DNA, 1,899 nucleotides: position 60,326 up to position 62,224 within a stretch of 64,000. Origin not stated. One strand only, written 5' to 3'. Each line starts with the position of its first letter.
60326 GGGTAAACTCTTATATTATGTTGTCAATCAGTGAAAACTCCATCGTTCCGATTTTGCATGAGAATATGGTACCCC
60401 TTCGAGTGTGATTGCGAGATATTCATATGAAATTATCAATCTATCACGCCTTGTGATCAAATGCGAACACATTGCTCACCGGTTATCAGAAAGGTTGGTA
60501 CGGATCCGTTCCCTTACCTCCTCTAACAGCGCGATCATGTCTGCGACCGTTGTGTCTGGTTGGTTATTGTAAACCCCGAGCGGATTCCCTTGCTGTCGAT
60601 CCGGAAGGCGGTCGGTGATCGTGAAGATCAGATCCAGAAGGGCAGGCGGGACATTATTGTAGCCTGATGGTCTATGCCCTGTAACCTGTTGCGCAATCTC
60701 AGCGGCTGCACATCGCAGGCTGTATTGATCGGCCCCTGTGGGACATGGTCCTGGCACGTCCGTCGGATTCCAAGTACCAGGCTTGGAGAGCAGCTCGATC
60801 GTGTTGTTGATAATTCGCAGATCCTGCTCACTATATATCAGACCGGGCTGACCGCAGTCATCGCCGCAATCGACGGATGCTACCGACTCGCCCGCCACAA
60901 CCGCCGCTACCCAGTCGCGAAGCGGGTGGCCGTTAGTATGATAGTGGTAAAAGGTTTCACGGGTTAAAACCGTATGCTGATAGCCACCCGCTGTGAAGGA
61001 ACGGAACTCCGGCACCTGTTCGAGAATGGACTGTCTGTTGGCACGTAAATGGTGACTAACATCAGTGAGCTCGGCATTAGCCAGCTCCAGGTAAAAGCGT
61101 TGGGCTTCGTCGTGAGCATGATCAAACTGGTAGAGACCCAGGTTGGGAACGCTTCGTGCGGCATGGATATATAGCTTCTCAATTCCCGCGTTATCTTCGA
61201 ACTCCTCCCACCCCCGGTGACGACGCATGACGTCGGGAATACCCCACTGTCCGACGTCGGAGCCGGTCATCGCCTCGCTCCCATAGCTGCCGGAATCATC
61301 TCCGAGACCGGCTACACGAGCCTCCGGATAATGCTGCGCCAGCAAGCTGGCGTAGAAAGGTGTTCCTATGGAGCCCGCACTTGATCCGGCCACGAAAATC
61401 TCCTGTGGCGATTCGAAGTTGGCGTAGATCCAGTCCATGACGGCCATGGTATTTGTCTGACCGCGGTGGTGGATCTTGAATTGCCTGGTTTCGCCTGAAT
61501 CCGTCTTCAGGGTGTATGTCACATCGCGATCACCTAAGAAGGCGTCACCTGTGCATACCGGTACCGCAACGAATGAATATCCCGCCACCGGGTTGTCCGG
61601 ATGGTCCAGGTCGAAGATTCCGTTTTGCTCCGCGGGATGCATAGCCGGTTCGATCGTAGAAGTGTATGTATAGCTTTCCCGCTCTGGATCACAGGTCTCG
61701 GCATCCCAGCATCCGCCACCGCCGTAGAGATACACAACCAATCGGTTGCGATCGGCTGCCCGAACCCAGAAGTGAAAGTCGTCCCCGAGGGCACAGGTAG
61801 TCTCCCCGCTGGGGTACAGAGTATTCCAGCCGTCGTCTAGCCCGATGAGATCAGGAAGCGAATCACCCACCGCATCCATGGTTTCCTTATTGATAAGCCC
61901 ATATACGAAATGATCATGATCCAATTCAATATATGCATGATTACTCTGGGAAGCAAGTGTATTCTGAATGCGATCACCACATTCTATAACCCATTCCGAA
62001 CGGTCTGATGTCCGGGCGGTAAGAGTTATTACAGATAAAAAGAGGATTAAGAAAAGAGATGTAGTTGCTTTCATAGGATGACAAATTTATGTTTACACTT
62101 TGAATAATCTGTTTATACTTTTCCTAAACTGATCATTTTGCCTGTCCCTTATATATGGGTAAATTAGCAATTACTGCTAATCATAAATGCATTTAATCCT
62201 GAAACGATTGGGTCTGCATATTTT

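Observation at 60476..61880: High-GC foreign block fused in frame to a native AT-rich N-module, giving a chimeric secreted PAE-like esterase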

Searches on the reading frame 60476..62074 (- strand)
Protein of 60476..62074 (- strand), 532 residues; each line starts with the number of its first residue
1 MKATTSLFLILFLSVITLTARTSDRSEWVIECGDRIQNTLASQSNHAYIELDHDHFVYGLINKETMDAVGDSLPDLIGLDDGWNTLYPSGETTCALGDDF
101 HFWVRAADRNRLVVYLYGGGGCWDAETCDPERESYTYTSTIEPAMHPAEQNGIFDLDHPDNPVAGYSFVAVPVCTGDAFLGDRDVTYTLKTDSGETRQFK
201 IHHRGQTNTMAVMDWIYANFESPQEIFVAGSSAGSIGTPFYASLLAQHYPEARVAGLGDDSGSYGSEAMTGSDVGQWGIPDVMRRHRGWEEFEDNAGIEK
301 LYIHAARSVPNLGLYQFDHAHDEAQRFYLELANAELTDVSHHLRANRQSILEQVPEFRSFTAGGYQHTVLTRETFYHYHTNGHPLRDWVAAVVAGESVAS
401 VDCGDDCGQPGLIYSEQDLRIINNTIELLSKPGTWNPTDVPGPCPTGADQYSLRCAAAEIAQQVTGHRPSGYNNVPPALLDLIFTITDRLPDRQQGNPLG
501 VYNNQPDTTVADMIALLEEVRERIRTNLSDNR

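Call 4: search_protein_families(library=pfam, proteins=[window:60476-62074:-], max_evalue=0.01)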
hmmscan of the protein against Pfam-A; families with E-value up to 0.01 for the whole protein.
window:60476-62074:- (532 aa): 2 families
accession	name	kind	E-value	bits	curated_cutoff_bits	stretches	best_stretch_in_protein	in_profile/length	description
PF03283.19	PAE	-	3.3e-14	53.2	26.6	1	107-264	40-188/355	Pectinacetylesterase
PF19698.5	DUF6197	-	0.002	18.8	24.6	1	421-522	9-110/111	Family of unknown function (DUF6197)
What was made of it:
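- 60845..61837 (-): Approximately residues 80-410: the PAE/Notum-like alpha/beta-hydrolase domain. It carries GGGGCW (118-123), GSSAG (Ser232), AHD322EAQ325 and His367. Pfam PF03283 (call 4).
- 60479..60844 (-): Approximately residues 411-532: a helical C-terminal domain, weakly DUF6197-like, with conserved Cys403/407/444/455. Pfam PF19698 at E 0.002, below the cut-off (call 4).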

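Call 8: find_homologous_proteins(query=window:60476-62074:-)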
Query window:60476-62074:- (532 aa): 162 proteins with E <= 0.001 among 8000 candidates; the best 120 are listed.
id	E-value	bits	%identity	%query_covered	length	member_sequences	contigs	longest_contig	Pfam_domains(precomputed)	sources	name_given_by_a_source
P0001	0.0e+0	1256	100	100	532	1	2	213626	PF03283.20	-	-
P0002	5.2e-228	776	70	87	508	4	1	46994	PF03283.20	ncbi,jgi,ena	-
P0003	4.5e-226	770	72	86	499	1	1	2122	PF19698.6,PF03283.20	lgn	-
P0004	1.5e-224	765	72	85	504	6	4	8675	PF19698.6,PF03283.20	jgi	jgi:hypothetical protein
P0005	3.8e-224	764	68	88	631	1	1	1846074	PF08332.17,PF14534.13,PF19698.6,PF03283.20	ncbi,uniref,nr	ncbi:hypothetical protein G4Y73_02965 [Wenzhouxiangella sp. XN201]|uniref:pectin acetylesterase-fami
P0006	1.0e-223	762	70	87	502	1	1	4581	PF19698.6,PF03283.20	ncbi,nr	ncbi:MAG TPA: pectin acetylesterase-family hydrolase [Gemmatimonadota bacterium]|nr:pectin acetylest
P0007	1.2e-218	745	68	87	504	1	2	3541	PF19698.6,PF03283.20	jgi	jgi:hypothetical protein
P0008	1.7e-213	728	67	87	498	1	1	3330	PF03283.20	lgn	-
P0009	3.3e-211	721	65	86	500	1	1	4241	PF19698.6,PF03283.20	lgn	-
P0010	1.6e-210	719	66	87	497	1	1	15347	PF19698.6,PF03283.20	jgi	-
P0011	2.0e-210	718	66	89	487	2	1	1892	PF19698.6,PF03283.20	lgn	-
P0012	9.0e-210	716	65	87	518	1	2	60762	PF19698.6,PF03283.20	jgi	jgi:hypothetical protein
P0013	2.2e-209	715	65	87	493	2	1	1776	PF03283.20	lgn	-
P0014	2.4e-209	715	67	85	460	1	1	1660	PF19698.6,PF03283.20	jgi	jgi:hypothetical protein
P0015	3.1e-209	714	64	88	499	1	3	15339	PF03283.20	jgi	jgi:hypothetical protein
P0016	2.4e-208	711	44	86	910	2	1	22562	PF19698.6,PF03283.20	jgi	jgi:hypothetical protein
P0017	9.9e-207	706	66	85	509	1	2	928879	PF19698.6,PF03283.20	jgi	jgi:hypothetical protein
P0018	6.5e-206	703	65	87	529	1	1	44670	PF03283.20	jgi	jgi:hypothetical protein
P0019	3.9e-205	701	65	87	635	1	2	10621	PF14534.13,PF03283.20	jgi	jgi:hypothetical protein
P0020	3.3e-204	698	63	87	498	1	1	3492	PF03283.20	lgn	-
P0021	6.7e-204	697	63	87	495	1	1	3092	PF03283.20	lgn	-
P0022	3.4e-203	694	66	86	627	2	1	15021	PF14534.13,PF03283.20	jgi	jgi:hypothetical protein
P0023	2.0e-200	685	64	86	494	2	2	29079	PF19698.6,PF03283.20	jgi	jgi:hypothetical protein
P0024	4.2e-199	681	62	87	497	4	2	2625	PF03283.20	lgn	-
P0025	3.5e-196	671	63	86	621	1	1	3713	PF14534.13,PF19698.6,PF03283.20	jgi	jgi:hypothetical protein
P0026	3.0e-194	665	59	87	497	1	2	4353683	PF03283.20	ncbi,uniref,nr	ncbi:hypothetical protein FHG64_06625 [Antarcticibacterium flavum]|uniref:Pectinacetylesterase n=1 T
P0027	3.9e-193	661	60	87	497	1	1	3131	PF19698.6,PF03283.20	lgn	-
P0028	8.7e-191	653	62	86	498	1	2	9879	PF19698.6,PF03283.20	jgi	jgi:hypothetical protein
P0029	2.9e-188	645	59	86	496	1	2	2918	PF03283.20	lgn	-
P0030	2.8e-185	635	65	78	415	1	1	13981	PF19698.6,PF03283.20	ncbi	ncbi:MAG: pectin acetylesterase-family hydrolase, partial [Flavobacteriaceae bacterium]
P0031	2.0e-184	632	63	80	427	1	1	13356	PF03283.20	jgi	jgi:hypothetical protein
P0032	1.5e-159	550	53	86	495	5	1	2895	PF03283.20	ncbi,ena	-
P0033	4.1e-152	526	51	86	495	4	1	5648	PF03283.20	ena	-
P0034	3.0e-151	523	51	86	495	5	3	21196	PF19698.6,PF03283.20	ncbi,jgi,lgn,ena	-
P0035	3.2e-151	523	51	86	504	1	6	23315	PF03283.20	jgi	jgi:hypothetical protein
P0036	2.9e-147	510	52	86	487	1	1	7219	PF03283.20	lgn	-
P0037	1.3e-140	488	49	86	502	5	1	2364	PF19698.6,PF03283.20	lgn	-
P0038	3.1e-138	480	49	86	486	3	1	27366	PF03283.20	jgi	jgi:hypothetical protein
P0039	9.5e-137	475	47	86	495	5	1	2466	PF03283.20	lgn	-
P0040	9.3e-136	472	47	86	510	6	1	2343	PF19698.6,PF03283.20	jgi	-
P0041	2.1e-134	467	45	92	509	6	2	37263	PF19698.6,PF03283.20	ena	-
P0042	6.1e-133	463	46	86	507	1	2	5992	PF03283.20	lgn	-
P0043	9.1e-133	462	48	85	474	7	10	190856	PF19698.6,PF03283.20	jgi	jgi:hypothetical protein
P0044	2.0e-132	461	47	86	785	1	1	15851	PF00756.27,PF03283.20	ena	-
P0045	2.8e-132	460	47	86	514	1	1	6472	PF19698.6,PF03283.20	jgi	jgi:hypothetical protein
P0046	3.0e-132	460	47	86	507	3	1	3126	PF19698.6,PF03283.20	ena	-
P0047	1.5e-130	455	47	85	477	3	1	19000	PF03283.20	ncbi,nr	ncbi:MAG TPA: pectin acetylesterase-family hydrolase [Longimicrobiales bacterium]|nr:pectin acetyles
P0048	2.3e-130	454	63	60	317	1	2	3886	PF19698.6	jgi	jgi:hypothetical protein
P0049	4.1e-130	453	46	86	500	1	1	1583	PF03283.20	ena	-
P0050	2.5e-129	451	47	85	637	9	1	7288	PF14534.13,PF03283.20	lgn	-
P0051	4.1e-129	450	46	85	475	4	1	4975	PF03283.20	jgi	jgi:hypothetical protein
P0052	2.4e-127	444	47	85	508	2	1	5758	PF19698.6,PF03283.20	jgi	jgi:Pectinacetylesterase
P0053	4.0e-127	443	47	86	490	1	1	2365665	PF03283.20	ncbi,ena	-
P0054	6.9e-127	443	47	86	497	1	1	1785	PF19698.6,PF03283.20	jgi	jgi:Pectinacetylesterase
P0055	1.3e-125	438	44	94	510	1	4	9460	PF19698.6,PF03283.20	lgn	-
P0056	1.2e-124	435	46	88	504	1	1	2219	PF03283.20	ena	-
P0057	9.9e-124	432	46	86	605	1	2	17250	PF14534.13,PF13474.13,PF19698.6,PF03283.20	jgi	jgi:acetyl esterase/lipase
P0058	2.5e-123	431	43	85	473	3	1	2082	PF03283.20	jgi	jgi:hypothetical protein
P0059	4.4e-123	430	45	85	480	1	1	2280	PF19698.6,PF03283.20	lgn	-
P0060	9.5e-123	429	46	86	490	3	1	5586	PF19698.6,PF03283.20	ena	-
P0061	2.2e-122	428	46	85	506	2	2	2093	PF19698.6,PF03283.20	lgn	-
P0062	6.6e-120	420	46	84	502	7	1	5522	PF19698.6,PF03283.20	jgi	jgi:hypothetical protein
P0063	1.2e-119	419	45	86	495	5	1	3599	PF03283.20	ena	-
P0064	1.5e-119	418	46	84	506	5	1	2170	PF19698.6,PF03283.20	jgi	jgi:hypothetical protein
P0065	2.9e-118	414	45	85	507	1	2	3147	PF19698.6,PF03283.20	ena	-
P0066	7.6e-117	409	45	85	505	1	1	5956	PF19698.6,PF03283.20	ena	-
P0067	1.0e-116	409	44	93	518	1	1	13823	PF03283.20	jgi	-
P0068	5.5e-116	407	44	86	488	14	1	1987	PF03283.20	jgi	jgi:hypothetical protein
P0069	8.7e-115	403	43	94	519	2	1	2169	PF03283.20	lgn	-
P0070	1.2e-114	402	51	67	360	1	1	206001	PF19698.6,PF03283.20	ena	-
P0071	8.5e-114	399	43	86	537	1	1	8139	PF03283.20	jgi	jgi:hypothetical protein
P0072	6.3e-113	396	43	87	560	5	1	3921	PF19698.6,PF03283.20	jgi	-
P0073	6.7e-112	393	43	84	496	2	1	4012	PF03283.20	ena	-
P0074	3.6e-110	387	41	86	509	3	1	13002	PF03283.20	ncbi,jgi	-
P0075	1.4e-109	385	49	71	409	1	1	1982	PF19698.6,PF03283.20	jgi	jgi:hypothetical protein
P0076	3.6e-108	381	43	86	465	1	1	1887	PF19698.6,PF03283.20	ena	-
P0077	1.0e-106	376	48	68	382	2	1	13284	PF19698.6,PF03283.20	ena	-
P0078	1.1e-106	376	50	66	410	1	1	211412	PF19698.6,PF03283.20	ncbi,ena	-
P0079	1.4e-106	375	40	89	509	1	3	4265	PF03283.20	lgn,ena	-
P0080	1.3e-105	372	42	86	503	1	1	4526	PF19698.6,PF03283.20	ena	-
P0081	6.1e-102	360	47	69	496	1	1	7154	PF03283.20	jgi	jgi:Pectinacetylesterase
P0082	1.3e-88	316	48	61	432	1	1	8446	PF03283.20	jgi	jgi:hypothetical protein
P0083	6.8e-82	294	45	63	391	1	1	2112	PF03283.20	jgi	jgi:hypothetical protein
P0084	2.4e-81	292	43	64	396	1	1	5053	PF03283.20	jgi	-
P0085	2.8e-81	292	44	63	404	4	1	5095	PF03283.20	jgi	jgi:hypothetical protein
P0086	2.9e-81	292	44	64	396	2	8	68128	PF03283.20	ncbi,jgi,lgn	-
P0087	6.0e-81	291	44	64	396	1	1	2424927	PF03283.20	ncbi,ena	-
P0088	1.0e-80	290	43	64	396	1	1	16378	PF03283.20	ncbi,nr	ncbi:MAG: pectin acetylesterase-family hydrolase [Acidobacteriota bacterium]|nr:pectin acetylesteras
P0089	2.4e-80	289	43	62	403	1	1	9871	PF03283.20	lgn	-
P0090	4.0e-80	288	44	63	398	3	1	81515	PF03283.20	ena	-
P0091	1.4e-79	286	44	61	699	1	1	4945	PF03283.20,PF00753.34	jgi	-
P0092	1.7e-79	286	43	64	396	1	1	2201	PF03283.20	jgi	-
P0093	1.9e-79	286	45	63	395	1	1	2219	PF03283.20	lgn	-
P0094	3.2e-79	285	44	62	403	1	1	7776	PF03283.20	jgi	jgi:pectinacetylesterase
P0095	6.3e-79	284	44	63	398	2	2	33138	PF03283.20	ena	-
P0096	1.3e-78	283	41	62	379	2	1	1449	PF03283.20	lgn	-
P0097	1.3e-78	283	43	63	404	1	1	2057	PF03283.20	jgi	jgi:hypothetical protein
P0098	2.2e-78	282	45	63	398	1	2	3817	PF03283.20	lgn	-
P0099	2.9e-78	282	43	63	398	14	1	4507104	PF03283.20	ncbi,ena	-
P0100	5.4e-78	281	44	63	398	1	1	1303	PF03283.20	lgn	-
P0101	8.9e-78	280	44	63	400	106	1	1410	PF03283.20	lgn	-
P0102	1.4e-77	280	43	63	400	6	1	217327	PF03283.20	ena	-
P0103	2.2e-77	279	41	65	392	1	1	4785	PF03283.20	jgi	-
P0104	2.5e-77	279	43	62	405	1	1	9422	PF03283.20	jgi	jgi:hypothetical protein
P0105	2.5e-77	279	42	63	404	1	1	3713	PF03283.20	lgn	-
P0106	2.7e-77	279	42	64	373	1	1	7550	PF03283.20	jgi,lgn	jgi:hypothetical protein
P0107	3.0e-77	279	40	65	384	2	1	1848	PF03283.20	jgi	-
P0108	2.2e-76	276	39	64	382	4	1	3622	PF03283.20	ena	-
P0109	4.0e-76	275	43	63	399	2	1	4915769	PF03283.20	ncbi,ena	-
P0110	1.1e-75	274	43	62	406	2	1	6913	PF03283.20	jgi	-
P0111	1.2e-75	273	41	63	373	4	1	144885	PF03283.20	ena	-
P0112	1.2e-75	273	42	63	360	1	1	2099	PF03283.20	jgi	-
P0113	2.2e-75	273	47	54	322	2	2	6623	PF03283.20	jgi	jgi:hypothetical protein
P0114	1.3e-74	270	42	63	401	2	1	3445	PF03283.20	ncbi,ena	-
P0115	4.6e-74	268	40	66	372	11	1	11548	PF03283.20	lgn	-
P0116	1.3e-73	267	42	63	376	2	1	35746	PF03283.20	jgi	jgi:hypothetical protein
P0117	4.4e-73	265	41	62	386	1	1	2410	PF03283.20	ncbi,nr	ncbi:MAG TPA: pectin acetylesterase-family hydrolase, partial [Thermoanaerobaculia bacterium]|nr:pec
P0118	6.6e-72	261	47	56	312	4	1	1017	PF19698.6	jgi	jgi:hypothetical protein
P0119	1.2e-69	254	38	61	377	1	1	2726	PF03283.20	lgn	-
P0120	6.6e-69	251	40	62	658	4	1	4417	PF12706.14,PF03283.20,PF00753.34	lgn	-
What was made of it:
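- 60479..60844 (-): A precomputed PF19698 hit is recorded on many homologues (call 8).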

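Call 9: find_encoding_contigs(protein=P0001, flank=10000, max_places=6)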
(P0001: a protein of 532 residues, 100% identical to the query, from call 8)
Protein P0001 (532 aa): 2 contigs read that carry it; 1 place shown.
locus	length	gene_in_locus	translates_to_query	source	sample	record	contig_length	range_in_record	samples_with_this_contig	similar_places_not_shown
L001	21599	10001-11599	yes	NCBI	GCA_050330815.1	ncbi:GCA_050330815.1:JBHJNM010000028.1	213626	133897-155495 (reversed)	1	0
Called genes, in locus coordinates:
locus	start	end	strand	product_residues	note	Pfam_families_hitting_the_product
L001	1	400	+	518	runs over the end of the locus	PF03009:GDPD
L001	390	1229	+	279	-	PF03009:GDPD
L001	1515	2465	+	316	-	PF08240:ADH_N, PF00107:ADH_zinc_N, PF13602:ADH_zinc_N_2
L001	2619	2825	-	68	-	PF13443:HTH_26, PF01381:HTH_3 (weak)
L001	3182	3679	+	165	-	PF04542:Sigma70_r2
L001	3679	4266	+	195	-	-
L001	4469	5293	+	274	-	PF13385:Laminin_G_3 (weak)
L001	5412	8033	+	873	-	PF17132:Glyco_hydro_106, PF22369:GLMA_2nd (faint)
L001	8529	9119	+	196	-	-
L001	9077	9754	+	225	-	-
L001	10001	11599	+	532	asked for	PF03283:PAE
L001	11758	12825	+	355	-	PF02517:Rce1-like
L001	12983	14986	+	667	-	PF00144:Beta-lactamase, PF11954:DUF3471 (faint)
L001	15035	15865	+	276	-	PF02517:Rce1-like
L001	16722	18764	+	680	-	PF19310:TOP_N (weak), PF01432:Peptidase_M3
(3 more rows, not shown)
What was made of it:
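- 60476..62074 (-): Chimeric ORF of 532 aa: resident-type leader stub plus foreign PAE/Notum-like body. The identical 532-aa product is on record on two contigs (call 9).
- The source is a metagenome-assembled genome (call 9). The identical 532-aa protein is on two contigs (call 9).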

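Call 11: find_related_loci(query=A2, collection=genome_contigs, flank=10000)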
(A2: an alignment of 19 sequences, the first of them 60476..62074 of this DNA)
Query A2 (532 aa) in genome_contigs; peptide patterns used: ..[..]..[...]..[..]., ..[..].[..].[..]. (x = any residue, [..] = any of these).
479 stretches matched a pattern; 382 encode a relative of the query (tblastn E <= 1e-3); the best 80 are kept; 80 distinct loci.
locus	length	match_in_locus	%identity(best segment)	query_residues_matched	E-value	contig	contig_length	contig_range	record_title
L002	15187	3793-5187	70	68-532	0e+0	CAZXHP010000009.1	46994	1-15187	MAG TPA_asm: uncultured Mariniphaga sp. isolate SRP241341_co1_250 genome assembly, contig: NODE_931_length_46994_cov_14.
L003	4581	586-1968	70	68-528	0e+0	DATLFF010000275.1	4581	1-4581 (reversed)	MAG TPA_asm: Gemmatimonadota bacterium isolate SMAG_U14395 k141_2253741, whole genome shotgun sequence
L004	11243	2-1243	65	117-530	0e+0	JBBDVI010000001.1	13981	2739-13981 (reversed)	MAG: Flavobacteriaceae bacterium isolate LejiaC_2_40_9 Lejia_C_10107_length_13981_cov_6, whole genome shotgun sequence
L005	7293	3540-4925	51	59-528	4e-155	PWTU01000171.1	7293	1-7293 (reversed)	MAG: Ignavibacteriales bacterium isolate CSSed11_208 CS-Sed11-C20076, whole genome shotgun sequence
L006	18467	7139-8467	47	73-524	2e-132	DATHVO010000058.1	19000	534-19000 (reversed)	MAG TPA_asm: Longimicrobiales bacterium isolate SMAG_U16135 k141_639615, whole genome shotgun sequence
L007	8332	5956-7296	46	73-526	5e-131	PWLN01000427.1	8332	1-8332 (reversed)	MAG: Balneolaceae bacterium isolate CSSed10_244R1 CS-Sed10-C24808, whole genome shotgun sequence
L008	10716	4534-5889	44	72-528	4e-114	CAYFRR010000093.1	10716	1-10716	MAG TPA_asm: uncultured Rhodothermales bacterium isolate ERP107533_co1_148 genome assembly, contig: NODE_6343_length_107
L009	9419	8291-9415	47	72-449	8e-104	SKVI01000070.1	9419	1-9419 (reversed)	MAG: Gemmatimonadetes bacterium isolate CSSed162cmB_156 CSSed16-2cmB-28847, whole genome shotgun sequence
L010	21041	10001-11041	45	76-410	1e-81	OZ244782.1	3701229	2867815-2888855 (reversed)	MAG: Candidatus Multivoraceae bacterium isolate 3e40288b-8b50-4129-bb98-006f71277a78 genome assembly, chromosome: 1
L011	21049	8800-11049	45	76-410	6e-81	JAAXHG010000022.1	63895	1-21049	MAG: Vicinamibacteraceae bacterium isolate Plut_88883 unfiltered_Plut_88883_genomic_contig_381056, whole genome shotgun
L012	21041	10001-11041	44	76-410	7e-79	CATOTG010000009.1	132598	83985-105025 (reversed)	MAG: uncultured Thermoanaerobaculia bacterium isolate 2de50437-b26d-4e32-99b7-ac34be852a58 genome assembly, contig: cont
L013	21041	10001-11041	43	76-410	2e-78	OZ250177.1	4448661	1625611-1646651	MAG: Candidatus Multivorans sp. isolate 36e5008e-f582-4c91-8c3b-5baff8031e1a genome assembly, chromosome: 1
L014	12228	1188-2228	44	76-410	3e-78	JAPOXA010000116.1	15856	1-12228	MAG: Acidobacteria bacterium isolate COS3_bin_14 NODE_1056_length_15856_cov_56.7995, whole genome shotgun sequence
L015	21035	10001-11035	43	76-410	4e-78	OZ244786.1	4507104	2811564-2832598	MAG: Candidatus Multivorans sp. isolate 506956bb-d3ba-4b36-a8b3-9439da49a84d genome assembly, chromosome: 1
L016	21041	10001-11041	42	76-410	3e-78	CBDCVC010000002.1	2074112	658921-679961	MAG: Candidatus Multivorans sp. isolate d43f0643-08c3-4d58-9c0e-53586e9ec49c genome assembly, contig: contig_2, whole ge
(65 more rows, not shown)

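Call 23: find_encoding_contigs(protein=P0026, flank=8000, max_places=2)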
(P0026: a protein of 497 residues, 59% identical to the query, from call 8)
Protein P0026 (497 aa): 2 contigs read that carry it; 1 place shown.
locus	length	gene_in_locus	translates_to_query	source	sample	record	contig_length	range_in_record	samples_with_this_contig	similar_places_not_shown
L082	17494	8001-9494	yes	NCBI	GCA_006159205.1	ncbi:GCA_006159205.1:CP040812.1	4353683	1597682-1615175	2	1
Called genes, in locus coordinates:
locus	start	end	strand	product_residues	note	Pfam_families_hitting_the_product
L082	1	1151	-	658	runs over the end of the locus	PF00515:TPR_1 (faint), PF07719:TPR_2 (faint), PF13428:TPR_14 (faint), PF13424:TPR_12 (weak), PF13424:TPR_12 (weak), PF07536:HWE_HK (weak), PF07568:HisKA_2, PF02518:HATPase_c, +4 more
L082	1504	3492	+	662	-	PF25174:Beta-prop_THOC3 (faint), PF26549:Tricorn_N (faint), PF26550:Tricorn_2nd (faint), PF07676:PD40 (faint), PF20434:BD-FAE, PF00326:Peptidase_S9, PF01738:DLH (weak), PF08840:BAAT_C (weak), +7 more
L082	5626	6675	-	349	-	PF08240:ADH_N, PF00107:ADH_zinc_N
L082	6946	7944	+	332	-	PF04909:Amidohydro_2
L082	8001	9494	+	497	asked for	PF03283:PAE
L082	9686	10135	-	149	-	PF09424:YqeY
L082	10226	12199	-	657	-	PF00091:Tubulin, PF12327:FtsZ_C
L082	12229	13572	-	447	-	PF14450:FtsA, PF02491:SHS2_FTSA, PF06277:EutA, PF06723:MreB_Mbl, PF11104:PilM_2 (weak), PF14450:FtsA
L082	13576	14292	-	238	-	-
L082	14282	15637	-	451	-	PF01225:Mur_ligase, PF01656:CbiA (faint), PF08245:Mur_ligase_M, PF02875:Mur_ligase_C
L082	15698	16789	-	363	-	PF03033:Glyco_transf_28, PF04101:Glyco_tran_28_C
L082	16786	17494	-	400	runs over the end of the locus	PF01098:FTSW_RODA_SPOVE, PF04932:Wzy_C (weak)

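Call 24: find_encoding_contigs(protein=P0012, flank=8000, max_places=2)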
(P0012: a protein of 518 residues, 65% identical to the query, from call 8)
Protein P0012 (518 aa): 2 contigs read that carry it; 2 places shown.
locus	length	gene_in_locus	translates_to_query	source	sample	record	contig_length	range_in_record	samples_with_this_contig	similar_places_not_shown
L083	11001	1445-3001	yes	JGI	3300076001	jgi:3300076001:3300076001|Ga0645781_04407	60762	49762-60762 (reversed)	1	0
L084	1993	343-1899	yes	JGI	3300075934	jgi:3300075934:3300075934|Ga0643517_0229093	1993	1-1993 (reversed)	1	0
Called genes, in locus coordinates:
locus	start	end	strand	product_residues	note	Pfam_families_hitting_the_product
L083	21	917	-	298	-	PF01515:PTA_PTB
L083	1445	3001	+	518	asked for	PF03283:PAE, PF19698:DUF6197 (weak)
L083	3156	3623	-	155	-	PF00011:HSP20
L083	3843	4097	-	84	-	-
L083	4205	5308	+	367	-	PF03706:LPG_synthase_TM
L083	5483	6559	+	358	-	PF11495:TrmB_EBD_N (faint), PF13091:PLDc_2, PF00614:PLDc, PF13091:PLDc_2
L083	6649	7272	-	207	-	PF00877:NLPC_P60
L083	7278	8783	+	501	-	PF03951:Gln-synt_N, PF00120:Gln-synt_C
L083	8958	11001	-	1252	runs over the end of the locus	PF00512:HisKA (weak), PF02518:HATPase_c, PF14501:HATPase_c_5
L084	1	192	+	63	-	?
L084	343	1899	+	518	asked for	PF03283:PAE, PF19698:DUF6197 (weak)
